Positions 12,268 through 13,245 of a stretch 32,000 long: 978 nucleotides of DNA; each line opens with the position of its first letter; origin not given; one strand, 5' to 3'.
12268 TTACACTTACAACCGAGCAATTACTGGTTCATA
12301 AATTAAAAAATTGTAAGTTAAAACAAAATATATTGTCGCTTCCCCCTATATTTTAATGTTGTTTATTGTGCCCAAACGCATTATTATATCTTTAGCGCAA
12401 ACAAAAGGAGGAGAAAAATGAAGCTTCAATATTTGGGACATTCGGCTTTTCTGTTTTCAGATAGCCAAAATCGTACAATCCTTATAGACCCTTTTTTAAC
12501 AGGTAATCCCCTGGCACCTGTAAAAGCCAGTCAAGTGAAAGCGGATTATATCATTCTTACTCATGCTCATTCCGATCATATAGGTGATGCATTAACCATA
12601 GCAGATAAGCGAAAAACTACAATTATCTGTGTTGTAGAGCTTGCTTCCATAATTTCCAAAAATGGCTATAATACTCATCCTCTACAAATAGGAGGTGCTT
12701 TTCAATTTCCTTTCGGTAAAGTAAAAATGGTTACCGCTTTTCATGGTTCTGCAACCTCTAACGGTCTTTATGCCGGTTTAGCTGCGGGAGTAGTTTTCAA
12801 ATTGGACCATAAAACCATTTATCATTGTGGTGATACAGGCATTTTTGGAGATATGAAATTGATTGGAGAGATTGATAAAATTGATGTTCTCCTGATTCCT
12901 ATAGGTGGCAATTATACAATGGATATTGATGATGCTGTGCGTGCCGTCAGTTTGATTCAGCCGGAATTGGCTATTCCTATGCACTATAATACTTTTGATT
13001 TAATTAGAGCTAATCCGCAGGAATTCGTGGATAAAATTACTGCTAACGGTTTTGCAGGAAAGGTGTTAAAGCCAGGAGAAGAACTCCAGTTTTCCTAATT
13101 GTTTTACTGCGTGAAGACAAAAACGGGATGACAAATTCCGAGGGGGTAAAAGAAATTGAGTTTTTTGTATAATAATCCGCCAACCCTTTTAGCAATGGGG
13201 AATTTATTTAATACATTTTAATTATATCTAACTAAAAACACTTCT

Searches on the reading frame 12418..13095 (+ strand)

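Call 57: search_protein_families(library=pfam, proteins=[window:12418-13095:+], max_evalue=0.001)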
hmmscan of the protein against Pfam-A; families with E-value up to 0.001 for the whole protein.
window:12418-13095:+ (226 aa): 3 families
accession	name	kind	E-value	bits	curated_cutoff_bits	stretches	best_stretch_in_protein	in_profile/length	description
PF12706.13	Lactamase_B_2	-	2e-32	112.9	27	1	19-190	1-200/200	Beta-lactamase superfamily domain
PF13483.12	Lactamase_B_3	-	9.4e-29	100.9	24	1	2-189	1-160/160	Beta-lactamase superfamily domain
PF00753.33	Lactamase_B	-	6.7e-14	52.7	22.7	1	8-171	6-179/196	Metallo-beta-lactamase superfamily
